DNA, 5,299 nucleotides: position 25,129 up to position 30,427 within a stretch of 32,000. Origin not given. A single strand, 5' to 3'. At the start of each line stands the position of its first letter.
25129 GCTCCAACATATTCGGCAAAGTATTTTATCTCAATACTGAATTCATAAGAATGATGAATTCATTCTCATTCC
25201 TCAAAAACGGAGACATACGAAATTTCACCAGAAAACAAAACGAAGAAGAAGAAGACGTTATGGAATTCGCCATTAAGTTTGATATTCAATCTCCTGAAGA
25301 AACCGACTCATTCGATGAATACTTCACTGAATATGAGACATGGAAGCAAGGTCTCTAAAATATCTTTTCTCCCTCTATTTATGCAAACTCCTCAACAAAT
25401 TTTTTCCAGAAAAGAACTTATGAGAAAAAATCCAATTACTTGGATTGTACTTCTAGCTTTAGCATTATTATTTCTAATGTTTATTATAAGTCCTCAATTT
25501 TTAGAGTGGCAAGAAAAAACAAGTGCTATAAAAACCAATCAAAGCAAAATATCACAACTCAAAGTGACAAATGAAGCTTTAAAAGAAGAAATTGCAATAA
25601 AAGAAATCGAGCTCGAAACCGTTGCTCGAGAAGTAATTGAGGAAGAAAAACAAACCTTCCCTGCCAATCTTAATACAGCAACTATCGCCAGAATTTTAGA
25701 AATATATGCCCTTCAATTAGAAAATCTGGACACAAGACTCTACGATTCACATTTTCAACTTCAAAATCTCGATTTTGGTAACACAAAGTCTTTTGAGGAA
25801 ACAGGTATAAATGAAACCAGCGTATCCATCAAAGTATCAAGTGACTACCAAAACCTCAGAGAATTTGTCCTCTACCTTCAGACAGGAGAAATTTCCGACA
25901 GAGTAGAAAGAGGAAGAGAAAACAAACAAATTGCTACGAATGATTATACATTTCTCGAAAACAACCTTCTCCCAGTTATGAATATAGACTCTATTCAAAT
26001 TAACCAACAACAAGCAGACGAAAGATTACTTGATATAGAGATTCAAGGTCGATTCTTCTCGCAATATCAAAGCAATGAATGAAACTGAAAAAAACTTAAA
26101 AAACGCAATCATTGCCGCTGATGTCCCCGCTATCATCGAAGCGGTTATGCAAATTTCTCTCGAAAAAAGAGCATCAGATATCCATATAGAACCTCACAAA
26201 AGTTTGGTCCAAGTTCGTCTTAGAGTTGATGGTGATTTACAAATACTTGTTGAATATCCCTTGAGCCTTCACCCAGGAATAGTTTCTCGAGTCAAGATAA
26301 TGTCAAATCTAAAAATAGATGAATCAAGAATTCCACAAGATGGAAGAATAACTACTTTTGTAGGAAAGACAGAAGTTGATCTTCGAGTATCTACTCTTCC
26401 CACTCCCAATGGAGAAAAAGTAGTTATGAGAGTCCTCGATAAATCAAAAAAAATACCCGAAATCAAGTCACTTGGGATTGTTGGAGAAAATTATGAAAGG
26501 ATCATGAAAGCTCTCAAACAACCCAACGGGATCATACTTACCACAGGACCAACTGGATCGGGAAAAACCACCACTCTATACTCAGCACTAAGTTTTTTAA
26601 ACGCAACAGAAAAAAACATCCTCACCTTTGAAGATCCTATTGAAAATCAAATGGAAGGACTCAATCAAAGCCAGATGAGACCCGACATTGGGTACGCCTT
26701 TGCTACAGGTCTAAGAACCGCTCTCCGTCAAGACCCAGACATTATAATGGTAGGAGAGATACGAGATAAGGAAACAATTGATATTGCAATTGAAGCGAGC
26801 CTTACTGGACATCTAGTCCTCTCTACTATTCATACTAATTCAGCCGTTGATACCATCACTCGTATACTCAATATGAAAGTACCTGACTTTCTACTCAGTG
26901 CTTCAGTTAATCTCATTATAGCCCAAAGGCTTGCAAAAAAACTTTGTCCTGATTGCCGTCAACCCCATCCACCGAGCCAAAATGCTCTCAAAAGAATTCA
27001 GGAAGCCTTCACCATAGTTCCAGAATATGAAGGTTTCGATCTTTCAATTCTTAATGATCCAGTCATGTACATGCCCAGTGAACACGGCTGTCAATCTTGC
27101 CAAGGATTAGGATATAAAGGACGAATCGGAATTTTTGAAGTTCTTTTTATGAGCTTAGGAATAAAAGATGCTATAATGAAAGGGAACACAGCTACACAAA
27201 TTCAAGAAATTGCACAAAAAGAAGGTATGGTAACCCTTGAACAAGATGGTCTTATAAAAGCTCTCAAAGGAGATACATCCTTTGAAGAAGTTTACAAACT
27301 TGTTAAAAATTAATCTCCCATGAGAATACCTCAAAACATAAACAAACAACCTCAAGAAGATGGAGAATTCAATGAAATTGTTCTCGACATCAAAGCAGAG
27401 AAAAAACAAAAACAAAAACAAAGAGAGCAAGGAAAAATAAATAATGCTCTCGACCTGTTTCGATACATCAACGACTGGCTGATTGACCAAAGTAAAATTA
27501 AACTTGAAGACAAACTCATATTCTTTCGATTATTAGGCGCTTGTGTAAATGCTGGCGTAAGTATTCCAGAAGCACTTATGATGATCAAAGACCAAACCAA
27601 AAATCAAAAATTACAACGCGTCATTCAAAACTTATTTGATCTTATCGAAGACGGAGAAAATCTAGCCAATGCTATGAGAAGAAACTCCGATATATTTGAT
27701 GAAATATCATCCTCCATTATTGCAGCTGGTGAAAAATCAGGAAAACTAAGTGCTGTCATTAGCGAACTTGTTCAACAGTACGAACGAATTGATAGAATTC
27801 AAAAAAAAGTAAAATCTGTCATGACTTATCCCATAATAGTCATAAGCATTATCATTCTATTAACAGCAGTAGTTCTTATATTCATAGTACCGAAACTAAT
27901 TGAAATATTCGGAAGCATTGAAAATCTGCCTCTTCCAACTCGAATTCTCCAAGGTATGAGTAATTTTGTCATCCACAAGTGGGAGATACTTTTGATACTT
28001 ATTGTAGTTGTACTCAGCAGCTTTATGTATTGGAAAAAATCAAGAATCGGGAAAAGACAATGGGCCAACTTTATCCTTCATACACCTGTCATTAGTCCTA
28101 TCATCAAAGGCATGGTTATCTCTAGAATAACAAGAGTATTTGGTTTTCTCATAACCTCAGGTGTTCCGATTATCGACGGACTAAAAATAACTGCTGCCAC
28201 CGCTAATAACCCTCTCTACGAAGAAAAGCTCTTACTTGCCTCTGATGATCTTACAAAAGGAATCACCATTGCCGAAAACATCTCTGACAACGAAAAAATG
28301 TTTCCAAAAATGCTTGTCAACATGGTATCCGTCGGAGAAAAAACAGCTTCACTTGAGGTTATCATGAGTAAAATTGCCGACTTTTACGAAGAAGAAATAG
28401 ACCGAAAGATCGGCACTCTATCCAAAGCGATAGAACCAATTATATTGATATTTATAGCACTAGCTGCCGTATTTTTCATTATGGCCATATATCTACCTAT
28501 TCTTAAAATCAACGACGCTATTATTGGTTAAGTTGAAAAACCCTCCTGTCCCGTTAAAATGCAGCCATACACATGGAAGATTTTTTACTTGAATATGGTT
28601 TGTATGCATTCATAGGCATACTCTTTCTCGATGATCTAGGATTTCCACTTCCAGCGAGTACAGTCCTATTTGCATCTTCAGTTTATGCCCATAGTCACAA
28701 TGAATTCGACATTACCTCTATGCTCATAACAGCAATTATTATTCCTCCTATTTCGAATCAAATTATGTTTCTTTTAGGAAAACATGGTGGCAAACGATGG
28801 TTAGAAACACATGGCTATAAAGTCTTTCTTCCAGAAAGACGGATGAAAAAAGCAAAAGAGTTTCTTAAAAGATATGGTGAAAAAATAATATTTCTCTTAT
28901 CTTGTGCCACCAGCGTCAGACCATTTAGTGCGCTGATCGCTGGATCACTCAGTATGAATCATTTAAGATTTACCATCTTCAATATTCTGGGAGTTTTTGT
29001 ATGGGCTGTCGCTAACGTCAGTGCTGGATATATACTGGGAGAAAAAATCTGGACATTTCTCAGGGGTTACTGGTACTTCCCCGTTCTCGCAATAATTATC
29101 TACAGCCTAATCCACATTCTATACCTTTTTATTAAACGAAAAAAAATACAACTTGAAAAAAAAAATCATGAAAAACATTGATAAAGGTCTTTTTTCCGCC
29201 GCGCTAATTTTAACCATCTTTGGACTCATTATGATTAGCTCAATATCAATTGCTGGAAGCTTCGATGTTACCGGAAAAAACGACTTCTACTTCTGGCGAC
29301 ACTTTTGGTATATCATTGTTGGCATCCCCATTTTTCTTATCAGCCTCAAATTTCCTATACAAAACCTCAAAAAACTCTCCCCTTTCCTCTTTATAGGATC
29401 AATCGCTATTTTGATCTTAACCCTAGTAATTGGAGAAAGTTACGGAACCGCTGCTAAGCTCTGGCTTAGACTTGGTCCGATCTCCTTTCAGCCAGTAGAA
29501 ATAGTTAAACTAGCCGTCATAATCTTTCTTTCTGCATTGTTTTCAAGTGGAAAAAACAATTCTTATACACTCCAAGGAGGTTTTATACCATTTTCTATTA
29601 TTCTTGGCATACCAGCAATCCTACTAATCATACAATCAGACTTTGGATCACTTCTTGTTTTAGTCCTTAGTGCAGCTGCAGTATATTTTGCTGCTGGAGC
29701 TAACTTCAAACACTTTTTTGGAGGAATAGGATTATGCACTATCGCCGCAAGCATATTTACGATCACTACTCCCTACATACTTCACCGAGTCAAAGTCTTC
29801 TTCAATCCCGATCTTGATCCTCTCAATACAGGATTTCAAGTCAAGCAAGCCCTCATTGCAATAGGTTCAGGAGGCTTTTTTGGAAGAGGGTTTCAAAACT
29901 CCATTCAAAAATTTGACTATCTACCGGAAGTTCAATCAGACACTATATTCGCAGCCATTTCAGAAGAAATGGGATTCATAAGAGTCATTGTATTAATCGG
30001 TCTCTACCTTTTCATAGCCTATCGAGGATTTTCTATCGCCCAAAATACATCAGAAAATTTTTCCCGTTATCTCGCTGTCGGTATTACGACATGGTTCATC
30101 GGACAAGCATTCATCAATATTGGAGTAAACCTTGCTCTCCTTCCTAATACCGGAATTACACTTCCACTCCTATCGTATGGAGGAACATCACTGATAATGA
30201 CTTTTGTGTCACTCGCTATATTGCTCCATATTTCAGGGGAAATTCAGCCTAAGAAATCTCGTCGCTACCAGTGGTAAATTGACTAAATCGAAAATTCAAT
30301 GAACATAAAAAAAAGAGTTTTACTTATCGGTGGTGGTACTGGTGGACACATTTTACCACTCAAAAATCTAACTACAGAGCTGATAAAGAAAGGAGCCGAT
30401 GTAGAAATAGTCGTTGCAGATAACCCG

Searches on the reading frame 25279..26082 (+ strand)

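Call 89: search_protein_families(library=pfam, proteins=[window:25279-26082:+], max_evalue=1)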
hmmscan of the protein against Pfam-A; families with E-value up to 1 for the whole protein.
window:25279-26082:+ (267 aa): 7 families
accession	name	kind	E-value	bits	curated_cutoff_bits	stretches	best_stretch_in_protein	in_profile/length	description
PF00813.25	FliP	-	0.04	14.3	26.9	1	52-102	37-86/191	FliP family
PF18977.5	DUF5713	-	0.054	14.3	27.3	1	84-124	44-84/107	Family of unknown function (DUF5713)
PF04977.20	DivIC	-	0.065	13.5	28.9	1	59-106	1-48/80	Septum formation initiator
PF12911.12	OppC_N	-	0.091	13.1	23.9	1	49-77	11-39/53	N-terminal TM domain of oligopeptide transport permease C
PF23724.1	Dredd_2nd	-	0.1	13.4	27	1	205-248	30-72/99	Caspase-8, second domain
PF00895.25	ATP-synt_8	-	0.71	10.8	23.4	0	51-91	5-44/55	ATP synthase protein 8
PF22546.2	2CompART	-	0.79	10.4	27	0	213-252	64-103/120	2-Component system ADP-ribosyltransferase domain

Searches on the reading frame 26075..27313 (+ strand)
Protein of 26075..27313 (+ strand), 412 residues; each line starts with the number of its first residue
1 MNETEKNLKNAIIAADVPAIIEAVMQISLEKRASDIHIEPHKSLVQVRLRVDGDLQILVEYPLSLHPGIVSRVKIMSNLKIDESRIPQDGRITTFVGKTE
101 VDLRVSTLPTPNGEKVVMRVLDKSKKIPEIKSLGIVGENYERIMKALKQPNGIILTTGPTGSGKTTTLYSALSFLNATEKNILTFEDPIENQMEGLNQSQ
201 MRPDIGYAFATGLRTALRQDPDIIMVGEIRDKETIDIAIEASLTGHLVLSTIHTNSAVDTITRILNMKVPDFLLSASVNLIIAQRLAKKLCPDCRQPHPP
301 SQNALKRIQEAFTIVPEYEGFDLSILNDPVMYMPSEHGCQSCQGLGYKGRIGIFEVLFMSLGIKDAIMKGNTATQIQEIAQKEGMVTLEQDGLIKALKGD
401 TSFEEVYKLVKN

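Call 9: search_protein_families(library=pfam, proteins=[window:26075-27313:+], max_evalue=0.001)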
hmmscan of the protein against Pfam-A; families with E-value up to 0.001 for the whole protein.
window:26075-27313:+ (412 aa): 2 families
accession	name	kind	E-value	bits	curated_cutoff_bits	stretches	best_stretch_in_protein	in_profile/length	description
PF00437.27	T2SSE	-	1.7e-125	419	24.9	1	17-407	8-369/370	Type II/IV secretion system protein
PF25199.1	nSTAND_NTPase5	-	0.0005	20.4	34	1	132-192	21-83/145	Novel STAND NTPase 5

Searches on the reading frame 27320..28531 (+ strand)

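Call 9: search_protein_families(library=pfam, proteins=[window:27320-28531:+], max_evalue=0.001)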
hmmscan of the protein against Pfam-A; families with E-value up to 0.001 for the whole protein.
window:27320-28531:+ (403 aa): 1 family
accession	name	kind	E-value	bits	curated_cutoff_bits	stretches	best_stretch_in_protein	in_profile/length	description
PF00482.28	T2SSF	-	1e-54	184.3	25.2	2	68-191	1-125/125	Type II secretion system (T2SS), protein F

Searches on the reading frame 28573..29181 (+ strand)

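Call 89: search_protein_families(library=pfam, proteins=[window:28573-29181:+], max_evalue=1)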
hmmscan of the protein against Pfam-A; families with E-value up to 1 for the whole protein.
window:28573-29181:+ (202 aa): 1 family
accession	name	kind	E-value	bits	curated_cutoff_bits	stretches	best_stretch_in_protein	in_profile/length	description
PF09335.16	VTT_dom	-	1.7e-11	45.1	33.9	1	27-153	2-122/123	VTT domain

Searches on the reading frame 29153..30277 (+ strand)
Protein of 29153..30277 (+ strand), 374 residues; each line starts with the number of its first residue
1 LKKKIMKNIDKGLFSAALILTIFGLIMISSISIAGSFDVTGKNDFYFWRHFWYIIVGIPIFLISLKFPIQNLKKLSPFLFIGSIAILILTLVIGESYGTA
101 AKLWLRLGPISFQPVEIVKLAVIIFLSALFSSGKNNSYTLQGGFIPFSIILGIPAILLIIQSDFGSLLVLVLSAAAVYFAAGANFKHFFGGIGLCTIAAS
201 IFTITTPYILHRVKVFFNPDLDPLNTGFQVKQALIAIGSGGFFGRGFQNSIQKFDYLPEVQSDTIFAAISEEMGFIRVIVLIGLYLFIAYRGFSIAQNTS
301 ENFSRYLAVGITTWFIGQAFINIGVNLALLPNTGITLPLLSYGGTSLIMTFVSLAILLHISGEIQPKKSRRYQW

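Call 9: search_protein_families(library=pfam, proteins=[window:29153-30277:+], max_evalue=0.001)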
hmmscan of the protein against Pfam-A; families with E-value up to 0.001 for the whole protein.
window:29153-30277:+ (374 aa): 1 family
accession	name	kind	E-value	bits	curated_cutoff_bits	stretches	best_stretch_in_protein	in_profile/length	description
PF01098.24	FTSW_RODA_SPOVE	-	5e-94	315.6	26.4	1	14-362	5-352/356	Cell cycle protein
